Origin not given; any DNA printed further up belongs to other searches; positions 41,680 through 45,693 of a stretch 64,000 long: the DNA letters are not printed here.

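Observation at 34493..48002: Two complete, tandem, divergent type IV pilus minor-pilin operons (fimT-pilV-pilW-pilX-pilY1-[pilY2]-pilE x2)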

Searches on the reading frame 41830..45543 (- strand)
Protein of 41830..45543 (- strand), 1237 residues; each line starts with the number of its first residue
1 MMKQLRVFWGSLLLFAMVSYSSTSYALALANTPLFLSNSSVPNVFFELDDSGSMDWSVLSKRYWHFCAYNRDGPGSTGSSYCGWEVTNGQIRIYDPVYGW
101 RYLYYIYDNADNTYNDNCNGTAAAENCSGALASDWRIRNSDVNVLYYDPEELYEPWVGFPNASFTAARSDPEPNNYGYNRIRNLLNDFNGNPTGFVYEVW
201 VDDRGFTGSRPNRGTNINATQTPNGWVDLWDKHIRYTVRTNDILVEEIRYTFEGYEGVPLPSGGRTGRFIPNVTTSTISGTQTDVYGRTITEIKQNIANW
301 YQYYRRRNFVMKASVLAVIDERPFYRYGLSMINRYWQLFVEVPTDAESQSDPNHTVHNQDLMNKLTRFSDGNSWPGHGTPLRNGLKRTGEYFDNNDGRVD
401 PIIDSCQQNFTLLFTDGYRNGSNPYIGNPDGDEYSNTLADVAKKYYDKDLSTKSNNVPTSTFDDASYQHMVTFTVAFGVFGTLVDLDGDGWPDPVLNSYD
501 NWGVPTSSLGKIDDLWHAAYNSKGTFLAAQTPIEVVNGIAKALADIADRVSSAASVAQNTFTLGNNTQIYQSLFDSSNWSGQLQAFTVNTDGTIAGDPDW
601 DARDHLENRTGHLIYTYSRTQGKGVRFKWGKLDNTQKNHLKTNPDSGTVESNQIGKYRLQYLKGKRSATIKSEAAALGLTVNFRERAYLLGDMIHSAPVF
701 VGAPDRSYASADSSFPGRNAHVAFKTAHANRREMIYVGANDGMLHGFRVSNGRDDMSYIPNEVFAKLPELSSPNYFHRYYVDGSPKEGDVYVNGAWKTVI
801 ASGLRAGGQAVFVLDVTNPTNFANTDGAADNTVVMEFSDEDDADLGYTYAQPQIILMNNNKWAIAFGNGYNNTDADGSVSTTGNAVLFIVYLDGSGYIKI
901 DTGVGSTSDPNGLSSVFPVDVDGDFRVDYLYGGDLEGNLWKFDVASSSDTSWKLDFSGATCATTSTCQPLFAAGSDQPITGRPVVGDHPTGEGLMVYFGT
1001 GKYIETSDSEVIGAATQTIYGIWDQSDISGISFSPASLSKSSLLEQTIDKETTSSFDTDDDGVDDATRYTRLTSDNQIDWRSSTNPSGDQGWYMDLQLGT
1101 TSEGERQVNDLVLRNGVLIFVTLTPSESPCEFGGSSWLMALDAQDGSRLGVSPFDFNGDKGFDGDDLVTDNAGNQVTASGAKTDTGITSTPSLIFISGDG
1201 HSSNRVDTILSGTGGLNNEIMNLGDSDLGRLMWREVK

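Call 4: search_protein_families(library=pfam, proteins=[window:41830-45543:-], max_evalue=0.01)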
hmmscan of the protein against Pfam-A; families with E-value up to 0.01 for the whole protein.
window:41830-45543:- (1237 aa): 1 family
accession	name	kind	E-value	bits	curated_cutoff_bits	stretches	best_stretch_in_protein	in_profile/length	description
PF05567.17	T4P_PilY1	-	3.9e-58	197.8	28.1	1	690-1057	1-407/411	PilY1 beta-propeller domain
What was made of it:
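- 41830..45543 (-): Set A gene 5: PilY1-A, 1237 aa, signal peptide. N-terminal region carries the MIDAS-type motif DDSGSMD; C-terminal beta-propeller carries the calcium loop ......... (920-928). PF05567 197.8 bits (call 4).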

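Call 6: search_protein_families(library=ncbifam, proteins=[window:41830-45543:-], max_evalue=0.01)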
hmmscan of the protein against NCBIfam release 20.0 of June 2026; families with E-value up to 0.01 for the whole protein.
window:41830-45543:- (1237 aa): 1 family
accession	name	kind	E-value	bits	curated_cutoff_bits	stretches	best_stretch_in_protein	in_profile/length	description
NF040838.1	T4_PilC_Neiss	equivalog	3.4e-19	68.4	350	1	737-1061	534-848/1037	PilC family type IV pilus tip adhesin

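Call 11: find_homologous_proteins(query=window:41830-45543:-, max_evalue=1e-10)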
Query window:41830-45543:- (1237 aa): 1314 proteins with E <= 1e-10 among 8000 candidates; the best 120 are listed.
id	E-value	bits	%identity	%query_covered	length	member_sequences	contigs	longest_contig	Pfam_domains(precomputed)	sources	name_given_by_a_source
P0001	0.0e+0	2881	100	100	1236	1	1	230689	PF05567.18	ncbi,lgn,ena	-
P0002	0.0e+0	1089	45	98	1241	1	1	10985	PF05567.18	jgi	jgi:type IV pilus assembly protein PilY1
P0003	0.0e+0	1081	46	99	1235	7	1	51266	PF05567.18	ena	-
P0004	0.0e+0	1027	44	99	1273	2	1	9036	PF05567.18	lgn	-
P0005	0.0e+0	1024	44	98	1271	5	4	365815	PF05567.18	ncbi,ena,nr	ncbi:MAG: pilus assembly protein [Legionellales bacterium]|nr:pilus assembly protein [Legionellales 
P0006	0.0e+0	1020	44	99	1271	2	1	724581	PF05567.18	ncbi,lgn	-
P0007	0.0e+0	1015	43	100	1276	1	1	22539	PF05567.18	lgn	-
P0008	0.0e+0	1014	44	100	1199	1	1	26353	PF05567.18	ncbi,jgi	-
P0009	1.5e-298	1012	43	100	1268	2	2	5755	PF05567.18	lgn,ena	-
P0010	2.9e-297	1007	44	99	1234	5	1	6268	PF05567.18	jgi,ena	-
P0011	9.7e-292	989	43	98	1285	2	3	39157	PF05567.18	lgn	-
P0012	6.2e-291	986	44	100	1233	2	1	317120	PF05567.18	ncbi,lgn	-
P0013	1.1e-290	985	44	100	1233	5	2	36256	PF05567.18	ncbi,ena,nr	ncbi:MAG: hypothetical protein KDI28_09705 [Pseudomonadales bacterium]|nr:hypothetical protein [Pseu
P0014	2.2e-290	984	42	100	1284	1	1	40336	PF05567.18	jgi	jgi:type IV pilus assembly protein PilY1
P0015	1.4e-289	982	44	100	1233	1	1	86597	PF05567.18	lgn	-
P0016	1.7e-289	982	43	98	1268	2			PF05567.18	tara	tara:strand:+ start:48926 stop:52732 length:3807 start_codon:yes stop_codon:yes gene_type:complete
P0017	2.0e-289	981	45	99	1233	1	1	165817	PF05567.18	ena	-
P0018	2.1e-288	978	44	99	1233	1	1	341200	PF05567.18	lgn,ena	-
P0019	2.1e-288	978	43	100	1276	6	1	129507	PF05567.18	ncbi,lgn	ncbi:MAG: pilus assembly protein [Candidatus Berkiella sp.]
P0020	1.2e-287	975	44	98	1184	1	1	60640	PF05567.18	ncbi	-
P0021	1.9e-287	975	43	100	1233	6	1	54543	PF05567.18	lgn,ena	-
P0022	2.0e-287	975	43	100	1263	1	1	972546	PF05567.18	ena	-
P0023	2.1e-287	975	43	98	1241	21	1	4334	PF05567.18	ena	-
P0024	3.0e-287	974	44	98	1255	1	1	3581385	PF05567.18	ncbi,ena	-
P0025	1.8e-286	972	44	100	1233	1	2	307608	PF05567.18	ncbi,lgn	-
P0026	2.8e-286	971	43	100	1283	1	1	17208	PF05567.18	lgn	-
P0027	2.9e-286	971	43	100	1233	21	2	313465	PF05567.18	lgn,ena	-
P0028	3.8e-286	970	43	100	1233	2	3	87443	PF05567.18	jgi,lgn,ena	-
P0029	2.5e-285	968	44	98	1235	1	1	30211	PF05567.18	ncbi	-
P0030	1.6e-283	962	44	98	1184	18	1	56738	PF05567.18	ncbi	-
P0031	5.1e-283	960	43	100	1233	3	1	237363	PF05567.18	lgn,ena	-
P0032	1.1e-282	959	43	100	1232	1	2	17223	PF05567.18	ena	-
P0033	1.2e-282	959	43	100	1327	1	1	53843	PF05567.18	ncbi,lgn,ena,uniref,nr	ncbi:MAG TPA: pilus assembly protein [Sedimenticola thiotaurini]|uniref:Pilus assembly protein n=1 T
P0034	1.1e-280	952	41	100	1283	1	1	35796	PF05567.18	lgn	-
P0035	1.5e-280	952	43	98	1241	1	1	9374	PF05567.18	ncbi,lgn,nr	ncbi:MAG: PilC/PilY family type IV pilus protein [Gammaproteobacteria bacterium]|nr:PilC/PilY family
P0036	1.6e-280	952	43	98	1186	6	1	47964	PF05567.18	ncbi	-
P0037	4.9e-280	950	42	100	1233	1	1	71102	PF05567.18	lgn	-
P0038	7.7e-280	950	43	71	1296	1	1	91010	PF05567.18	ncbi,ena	-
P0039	1.8e-279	948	43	100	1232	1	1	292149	PF05567.18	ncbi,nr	ncbi:MAG: PilC/PilY family type IV pilus protein [Pseudomonadales bacterium]|nr:PilC/PilY family typ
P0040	1.9e-279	948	43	100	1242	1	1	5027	PF05567.18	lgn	-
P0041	2.0e-279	948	43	100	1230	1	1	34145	PF05567.18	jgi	jgi:type IV pilus assembly protein PilY1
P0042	1.4e-278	945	43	99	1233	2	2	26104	PF05567.18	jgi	jgi:type IV pilus assembly protein PilY1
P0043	1.4e-278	945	42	100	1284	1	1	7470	PF05567.18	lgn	-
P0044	2.7e-278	944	43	100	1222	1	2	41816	PF05567.18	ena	-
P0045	5.2e-278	944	44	99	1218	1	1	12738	PF05567.18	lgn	-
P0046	2.1e-277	942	44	98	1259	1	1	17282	PF05567.18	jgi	-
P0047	2.3e-277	941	43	99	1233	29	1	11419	PF05567.18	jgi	-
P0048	3.6e-277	941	43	100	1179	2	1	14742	PF05567.18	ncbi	-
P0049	4.4e-277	940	43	98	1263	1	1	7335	PF05567.18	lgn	-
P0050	6.4e-277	940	43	99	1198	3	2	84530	PF05567.18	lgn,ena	-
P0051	6.9e-277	940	44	100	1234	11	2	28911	PF05567.18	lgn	-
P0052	8.3e-277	940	42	99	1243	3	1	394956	PF05567.18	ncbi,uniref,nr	ncbi:pilus assembly protein [Teredinibacter waterburyi]|uniref:pilus assembly protein n=1 Tax=Teredi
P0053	9.6e-277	939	43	100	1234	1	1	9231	PF05567.18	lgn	-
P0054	1.8e-276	938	44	100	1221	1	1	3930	PF05567.18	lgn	-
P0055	1.8e-276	938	43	100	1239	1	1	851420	PF05567.18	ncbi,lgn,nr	ncbi:type IV pilus assembly protein PilY1 [Alteromonadaceae bacterium Bs31]|nr:type IV pilus assembl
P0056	5.0e-276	937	43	100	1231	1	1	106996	PF05567.18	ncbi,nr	ncbi:MAG: PilC/PilY family type IV pilus protein [Gammaproteobacteria bacterium]|nr:PilC/PilY family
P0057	8.5e-276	936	43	99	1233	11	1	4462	PF05567.18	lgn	-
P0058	9.8e-276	936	43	99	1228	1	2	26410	PF05567.18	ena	-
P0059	1.1e-275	936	42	99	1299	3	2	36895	PF05567.18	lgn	-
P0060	1.4e-275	935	43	100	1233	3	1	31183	PF05567.18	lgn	-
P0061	3.7e-275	934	44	98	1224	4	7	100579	PF05567.18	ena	-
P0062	3.8e-275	934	43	98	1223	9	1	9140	PF05567.18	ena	-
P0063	5.3e-275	934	41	99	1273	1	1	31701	PF05567.18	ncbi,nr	ncbi:MAG: pilus assembly protein [Gammaproteobacteria bacterium]|nr:pilus assembly protein [Gammapro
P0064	6.1e-275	933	42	98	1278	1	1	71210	PF05567.18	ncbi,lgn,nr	ncbi:MAG: pilus assembly protein [gamma proteobacterium symbiont of Taylorina sp.]|nr:pilus assembly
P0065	9.9e-275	933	43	98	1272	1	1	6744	PF05567.18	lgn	-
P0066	1.3e-274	932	42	99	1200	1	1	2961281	PF05567.18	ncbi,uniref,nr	ncbi:PilC/PilY family type IV pilus protein [Thiohalobacter sp. IOR34]|uniref:pilus assembly protein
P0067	1.6e-274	932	42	100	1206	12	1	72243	PF05567.18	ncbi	-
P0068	2.0e-274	932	43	99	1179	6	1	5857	PF05567.18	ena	-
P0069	2.3e-274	931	42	100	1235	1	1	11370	PF05567.18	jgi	jgi:type IV pilus assembly protein PilY1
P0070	2.3e-274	931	42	99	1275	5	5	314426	PF05567.18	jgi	jgi:type IV pilus assembly protein PilY1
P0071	2.9e-274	931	43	98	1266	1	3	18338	PF05567.18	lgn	-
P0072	6.9e-274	930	43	99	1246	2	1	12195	PF05567.18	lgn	-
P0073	7.5e-274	930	42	99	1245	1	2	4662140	PF05567.18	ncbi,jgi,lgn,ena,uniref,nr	ncbi:pilus assembly protein [Teredinibacter purpureus]|uniref:pilus assembly protein n=1 Tax=Teredin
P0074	3.4e-273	928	42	98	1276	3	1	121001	PF05567.18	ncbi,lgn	ncbi:MAG: PilC/PilY family type IV pilus protein [Gammaproteobacteria bacterium]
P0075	3.7e-273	927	40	100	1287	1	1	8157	PF05567.18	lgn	-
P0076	4.0e-273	927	43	100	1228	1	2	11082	PF05567.18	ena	-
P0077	8.0e-273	926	41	100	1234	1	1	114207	PF05567.18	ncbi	-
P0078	8.7e-273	926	41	99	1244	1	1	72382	PF05567.18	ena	-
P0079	8.7e-273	926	42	100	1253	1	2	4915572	PF05567.18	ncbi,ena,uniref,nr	ncbi:pilus assembly protein [Teredinibacter haidensis]|uniref:pilus assembly protein n=1 Tax=Teredin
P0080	4.9e-272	924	42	100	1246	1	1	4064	PF05567.18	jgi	jgi:type IV pilus assembly protein PilY1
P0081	5.5e-272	924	42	99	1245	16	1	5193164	PF05567.18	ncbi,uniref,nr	ncbi:type IV pilus biogenesis protein [Teredinibacter turnerae T7901]|uniref:Type IV pilus biogenesi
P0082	7.3e-271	920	43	99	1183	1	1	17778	PF05567.18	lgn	-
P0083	1.0e-270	919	41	100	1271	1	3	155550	PF05567.18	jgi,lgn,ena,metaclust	metaclust:\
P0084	9.5e-270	916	42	92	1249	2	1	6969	PF05567.18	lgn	-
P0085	2.0e-269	915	42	100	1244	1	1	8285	PF05567.18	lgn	-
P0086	2.1e-269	915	43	99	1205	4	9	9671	PF05567.18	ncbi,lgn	-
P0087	2.8e-269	915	43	98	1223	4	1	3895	PF05567.18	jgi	jgi:type IV pilus assembly protein PilY1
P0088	4.4e-269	914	43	97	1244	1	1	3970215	PF05567.18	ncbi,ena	-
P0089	4.7e-269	914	42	99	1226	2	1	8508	PF05567.18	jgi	jgi:type IV pilus assembly protein PilY1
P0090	4.9e-269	914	43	98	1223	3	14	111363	PF05567.18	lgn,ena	-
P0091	6.8e-269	913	42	100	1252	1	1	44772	PF05567.18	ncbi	ncbi:MAG TPA: PilC/PilY family type IV pilus protein [Pseudomonadales bacterium]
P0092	7.1e-269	913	42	98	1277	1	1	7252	PF05567.18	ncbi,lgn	-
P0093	1.3e-268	912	42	100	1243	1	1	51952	PF05567.18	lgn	-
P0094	1.6e-268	912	41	99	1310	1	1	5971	PF05567.18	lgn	-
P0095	5.8e-268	910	42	99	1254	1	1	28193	PF05567.18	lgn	-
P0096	6.4e-268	910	41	99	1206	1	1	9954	PF05567.18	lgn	-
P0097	1.3e-267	909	41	100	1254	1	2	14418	PF05567.18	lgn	-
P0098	1.5e-267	909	42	100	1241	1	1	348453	PF05567.18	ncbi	-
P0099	1.7e-267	909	42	98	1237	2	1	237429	PF05567.18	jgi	-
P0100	2.8e-267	908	41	99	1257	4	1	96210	PF05567.18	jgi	jgi:type IV pilus assembly protein PilY1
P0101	2.8e-267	908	42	100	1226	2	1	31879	PF05567.18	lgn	-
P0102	3.4e-267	908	40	100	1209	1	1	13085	PF05567.18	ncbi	-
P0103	3.4e-267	908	42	99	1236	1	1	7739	PF05567.18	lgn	-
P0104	4.3e-267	907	42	100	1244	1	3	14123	PF05567.18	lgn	-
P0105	1.5e-266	906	41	99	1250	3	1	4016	PF05567.18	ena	-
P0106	5.6e-266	904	41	100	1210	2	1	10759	PF05567.18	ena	-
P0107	1.6e-265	902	42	98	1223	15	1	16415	PF05567.18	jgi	-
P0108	1.8e-265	902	42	98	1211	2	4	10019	PF05567.18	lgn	-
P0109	2.4e-265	902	42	100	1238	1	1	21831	PF05567.18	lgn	-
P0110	4.0e-265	901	46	77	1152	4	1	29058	PF05567.18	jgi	-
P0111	4.5e-265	901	42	98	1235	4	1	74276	PF05567.18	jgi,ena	-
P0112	5.1e-265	900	42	98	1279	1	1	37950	PF05567.18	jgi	-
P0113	5.4e-265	900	41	100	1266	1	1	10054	PF05567.18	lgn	-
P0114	1.3e-264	899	42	98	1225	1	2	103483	PF05567.18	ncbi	-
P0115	1.7e-264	899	43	98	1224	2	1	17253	PF05567.18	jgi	jgi:type IV pilus assembly protein PilY1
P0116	4.0e-264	898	41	100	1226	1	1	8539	PF05567.18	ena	-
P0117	7.9e-264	897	41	98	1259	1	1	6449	PF05567.18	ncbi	ncbi:MAG: PilC/PilY family type IV pilus protein [Pseudomonadota bacterium]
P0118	1.2e-263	896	41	100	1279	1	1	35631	PF05567.18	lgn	-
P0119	1.2e-263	896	43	100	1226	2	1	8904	PF05567.18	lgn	-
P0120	1.3e-263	896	42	99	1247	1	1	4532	PF05567.18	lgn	-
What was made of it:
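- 41830..45543 (-): More than 1300 homologues at 40-46% identity (call 11).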
